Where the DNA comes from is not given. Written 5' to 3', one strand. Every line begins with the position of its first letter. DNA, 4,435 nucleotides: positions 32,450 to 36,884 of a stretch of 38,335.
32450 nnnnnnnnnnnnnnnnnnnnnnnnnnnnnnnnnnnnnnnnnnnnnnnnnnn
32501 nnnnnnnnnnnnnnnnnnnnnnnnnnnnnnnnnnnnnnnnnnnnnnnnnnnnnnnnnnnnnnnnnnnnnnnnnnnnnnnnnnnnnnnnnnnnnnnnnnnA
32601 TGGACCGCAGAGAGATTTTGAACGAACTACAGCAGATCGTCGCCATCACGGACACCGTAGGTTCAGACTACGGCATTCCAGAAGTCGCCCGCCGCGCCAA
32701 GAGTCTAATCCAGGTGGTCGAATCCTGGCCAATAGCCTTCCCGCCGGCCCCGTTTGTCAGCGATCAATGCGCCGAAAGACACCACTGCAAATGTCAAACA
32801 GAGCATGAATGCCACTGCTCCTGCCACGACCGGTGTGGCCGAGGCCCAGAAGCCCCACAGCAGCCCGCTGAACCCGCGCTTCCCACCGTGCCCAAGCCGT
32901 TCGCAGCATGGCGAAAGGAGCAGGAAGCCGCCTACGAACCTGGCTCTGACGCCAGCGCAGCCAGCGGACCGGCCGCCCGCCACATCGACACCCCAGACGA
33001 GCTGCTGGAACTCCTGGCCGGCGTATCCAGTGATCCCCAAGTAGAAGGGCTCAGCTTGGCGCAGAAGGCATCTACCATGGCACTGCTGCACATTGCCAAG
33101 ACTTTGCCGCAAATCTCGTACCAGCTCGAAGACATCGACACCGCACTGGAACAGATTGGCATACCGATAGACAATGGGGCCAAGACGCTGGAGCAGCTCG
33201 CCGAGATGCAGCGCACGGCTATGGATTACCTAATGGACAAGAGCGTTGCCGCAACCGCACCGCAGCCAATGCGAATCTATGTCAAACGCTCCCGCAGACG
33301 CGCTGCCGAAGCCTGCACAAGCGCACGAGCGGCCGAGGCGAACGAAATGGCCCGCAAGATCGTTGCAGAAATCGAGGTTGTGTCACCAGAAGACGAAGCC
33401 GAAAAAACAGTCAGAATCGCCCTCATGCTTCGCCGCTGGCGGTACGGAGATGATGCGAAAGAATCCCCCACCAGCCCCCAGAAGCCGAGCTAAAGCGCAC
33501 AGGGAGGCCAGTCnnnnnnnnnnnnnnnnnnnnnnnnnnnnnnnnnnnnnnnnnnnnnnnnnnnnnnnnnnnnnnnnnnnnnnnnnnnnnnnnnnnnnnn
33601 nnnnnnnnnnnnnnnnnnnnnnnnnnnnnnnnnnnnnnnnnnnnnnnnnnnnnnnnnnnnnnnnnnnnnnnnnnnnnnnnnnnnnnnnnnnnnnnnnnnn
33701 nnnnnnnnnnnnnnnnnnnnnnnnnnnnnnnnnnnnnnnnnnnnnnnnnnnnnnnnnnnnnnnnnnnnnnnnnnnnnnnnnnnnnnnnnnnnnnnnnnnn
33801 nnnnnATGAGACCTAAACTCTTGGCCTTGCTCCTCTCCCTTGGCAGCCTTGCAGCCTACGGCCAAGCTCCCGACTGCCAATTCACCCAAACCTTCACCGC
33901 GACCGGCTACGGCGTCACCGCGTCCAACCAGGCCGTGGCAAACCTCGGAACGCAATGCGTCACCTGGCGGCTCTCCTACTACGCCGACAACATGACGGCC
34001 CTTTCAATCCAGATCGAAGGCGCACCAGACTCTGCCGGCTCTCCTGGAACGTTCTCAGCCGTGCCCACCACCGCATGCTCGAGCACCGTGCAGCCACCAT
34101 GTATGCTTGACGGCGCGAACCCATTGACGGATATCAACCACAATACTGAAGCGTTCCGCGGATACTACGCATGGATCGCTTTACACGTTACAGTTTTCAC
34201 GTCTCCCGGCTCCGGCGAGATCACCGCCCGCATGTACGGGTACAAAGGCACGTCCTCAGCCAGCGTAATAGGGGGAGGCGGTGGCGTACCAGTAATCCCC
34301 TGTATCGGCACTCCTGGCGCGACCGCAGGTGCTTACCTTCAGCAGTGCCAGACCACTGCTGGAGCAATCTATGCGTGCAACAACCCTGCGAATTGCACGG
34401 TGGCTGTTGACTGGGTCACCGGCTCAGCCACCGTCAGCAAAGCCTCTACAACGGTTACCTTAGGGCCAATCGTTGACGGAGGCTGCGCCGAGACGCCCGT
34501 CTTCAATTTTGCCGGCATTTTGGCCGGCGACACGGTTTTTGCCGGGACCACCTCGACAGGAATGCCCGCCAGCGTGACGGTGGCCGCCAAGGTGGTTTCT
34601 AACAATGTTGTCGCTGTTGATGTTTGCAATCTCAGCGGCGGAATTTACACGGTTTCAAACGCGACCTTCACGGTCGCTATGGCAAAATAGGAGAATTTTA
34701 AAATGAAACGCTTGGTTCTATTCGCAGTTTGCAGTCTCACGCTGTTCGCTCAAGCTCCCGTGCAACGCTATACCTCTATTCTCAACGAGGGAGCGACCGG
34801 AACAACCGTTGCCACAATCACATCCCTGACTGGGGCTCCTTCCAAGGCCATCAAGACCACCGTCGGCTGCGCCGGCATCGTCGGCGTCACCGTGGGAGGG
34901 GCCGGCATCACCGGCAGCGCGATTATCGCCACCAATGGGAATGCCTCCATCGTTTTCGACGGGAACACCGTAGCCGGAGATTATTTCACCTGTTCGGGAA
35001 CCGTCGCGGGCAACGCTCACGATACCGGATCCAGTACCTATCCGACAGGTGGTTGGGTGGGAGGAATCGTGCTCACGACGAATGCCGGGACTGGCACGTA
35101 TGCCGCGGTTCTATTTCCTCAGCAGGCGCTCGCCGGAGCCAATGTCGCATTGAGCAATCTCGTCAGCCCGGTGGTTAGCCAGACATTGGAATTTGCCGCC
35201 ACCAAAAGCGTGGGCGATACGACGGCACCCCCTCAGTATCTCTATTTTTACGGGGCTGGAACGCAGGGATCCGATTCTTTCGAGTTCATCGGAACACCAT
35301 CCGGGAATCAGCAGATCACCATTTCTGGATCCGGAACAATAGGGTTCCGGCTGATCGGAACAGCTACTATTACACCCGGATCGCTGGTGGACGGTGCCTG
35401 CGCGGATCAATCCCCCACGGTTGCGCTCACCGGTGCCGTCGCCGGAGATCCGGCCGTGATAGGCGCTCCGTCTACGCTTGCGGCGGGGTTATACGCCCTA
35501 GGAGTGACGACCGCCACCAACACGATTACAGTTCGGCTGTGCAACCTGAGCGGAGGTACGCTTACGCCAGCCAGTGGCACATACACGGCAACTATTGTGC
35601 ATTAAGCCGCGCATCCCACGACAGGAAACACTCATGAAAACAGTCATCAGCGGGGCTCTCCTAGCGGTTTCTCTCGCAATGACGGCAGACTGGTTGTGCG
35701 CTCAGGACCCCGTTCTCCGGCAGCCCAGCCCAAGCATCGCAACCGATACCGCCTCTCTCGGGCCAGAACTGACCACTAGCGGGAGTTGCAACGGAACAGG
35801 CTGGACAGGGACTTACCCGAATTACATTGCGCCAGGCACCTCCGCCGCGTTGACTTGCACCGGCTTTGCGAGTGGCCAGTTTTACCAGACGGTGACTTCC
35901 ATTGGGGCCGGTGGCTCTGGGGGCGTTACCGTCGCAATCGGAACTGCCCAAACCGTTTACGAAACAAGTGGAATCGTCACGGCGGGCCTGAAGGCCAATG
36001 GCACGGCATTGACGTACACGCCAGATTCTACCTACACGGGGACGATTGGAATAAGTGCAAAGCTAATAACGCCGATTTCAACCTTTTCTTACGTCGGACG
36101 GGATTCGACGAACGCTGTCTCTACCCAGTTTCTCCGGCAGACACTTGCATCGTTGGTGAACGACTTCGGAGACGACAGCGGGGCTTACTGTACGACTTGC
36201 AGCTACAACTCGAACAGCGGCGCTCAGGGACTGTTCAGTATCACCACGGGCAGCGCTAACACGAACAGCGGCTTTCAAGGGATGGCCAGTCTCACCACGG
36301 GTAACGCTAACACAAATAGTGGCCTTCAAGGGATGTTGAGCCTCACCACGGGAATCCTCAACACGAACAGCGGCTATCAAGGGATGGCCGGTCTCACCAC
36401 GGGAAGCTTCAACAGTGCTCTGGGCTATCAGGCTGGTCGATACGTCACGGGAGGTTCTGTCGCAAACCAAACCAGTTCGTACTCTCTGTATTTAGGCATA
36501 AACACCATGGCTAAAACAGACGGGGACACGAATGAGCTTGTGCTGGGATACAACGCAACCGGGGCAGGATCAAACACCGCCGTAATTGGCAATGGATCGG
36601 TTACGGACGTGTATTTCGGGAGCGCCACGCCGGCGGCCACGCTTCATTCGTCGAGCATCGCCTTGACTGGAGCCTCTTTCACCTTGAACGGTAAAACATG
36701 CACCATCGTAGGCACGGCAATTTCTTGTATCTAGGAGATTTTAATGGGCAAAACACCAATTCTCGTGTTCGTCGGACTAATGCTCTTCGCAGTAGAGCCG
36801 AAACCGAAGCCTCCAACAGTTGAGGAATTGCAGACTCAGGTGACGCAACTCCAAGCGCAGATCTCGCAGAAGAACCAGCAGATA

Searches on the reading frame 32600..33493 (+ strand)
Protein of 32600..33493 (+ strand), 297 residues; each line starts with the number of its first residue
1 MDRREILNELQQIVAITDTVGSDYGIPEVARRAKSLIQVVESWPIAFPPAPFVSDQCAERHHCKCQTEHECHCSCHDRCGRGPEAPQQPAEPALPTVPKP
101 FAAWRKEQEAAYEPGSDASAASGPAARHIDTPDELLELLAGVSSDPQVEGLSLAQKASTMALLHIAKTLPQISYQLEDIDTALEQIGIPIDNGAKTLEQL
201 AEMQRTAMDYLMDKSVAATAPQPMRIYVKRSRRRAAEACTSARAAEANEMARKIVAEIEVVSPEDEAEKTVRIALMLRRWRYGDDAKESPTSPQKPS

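Call 8: search_protein_families(library=pfam, proteins=[window:32600-33493:+], max_evalue=0.1)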
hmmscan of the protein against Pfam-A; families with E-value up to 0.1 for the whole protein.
window:32600-33493:+ (297 aa): 0 families

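Call 15: search_protein_families(library=phrogs, proteins=[window:32600-33493:+], max_evalue=0.1)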
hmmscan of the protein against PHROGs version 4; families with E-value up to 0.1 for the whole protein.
window:32600-33493:+ (297 aa): 1 family
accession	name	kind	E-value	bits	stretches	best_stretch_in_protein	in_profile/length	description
phrog_31147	-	unknown function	0.053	12.6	1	141-242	690-790/807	-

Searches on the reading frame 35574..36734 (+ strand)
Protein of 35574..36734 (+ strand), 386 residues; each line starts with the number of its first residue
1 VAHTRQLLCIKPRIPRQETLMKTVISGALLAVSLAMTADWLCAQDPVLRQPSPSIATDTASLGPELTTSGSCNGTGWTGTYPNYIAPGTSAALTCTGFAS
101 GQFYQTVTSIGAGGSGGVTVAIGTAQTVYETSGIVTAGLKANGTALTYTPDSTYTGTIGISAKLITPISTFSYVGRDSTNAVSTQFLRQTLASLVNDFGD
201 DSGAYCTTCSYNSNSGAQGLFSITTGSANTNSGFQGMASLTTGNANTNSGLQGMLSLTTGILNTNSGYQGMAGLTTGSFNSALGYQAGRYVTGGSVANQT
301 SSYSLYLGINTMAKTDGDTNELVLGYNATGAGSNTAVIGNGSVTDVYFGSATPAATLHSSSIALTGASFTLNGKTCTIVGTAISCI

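Call 8: search_protein_families(library=pfam, proteins=[window:35574-36734:+], max_evalue=0.1)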
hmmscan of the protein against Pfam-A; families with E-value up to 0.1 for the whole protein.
window:35574-36734:+ (386 aa): 0 families

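Call 15: search_protein_families(library=phrogs, proteins=[window:35574-36734:+], max_evalue=0.1)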
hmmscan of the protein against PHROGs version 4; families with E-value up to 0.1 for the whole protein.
window:35574-36734:+ (386 aa): 1 family
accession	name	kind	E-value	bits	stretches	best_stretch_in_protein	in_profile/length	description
phrog_23837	-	head and packaging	0.041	13.7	1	190-296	168-280/507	virion structural protein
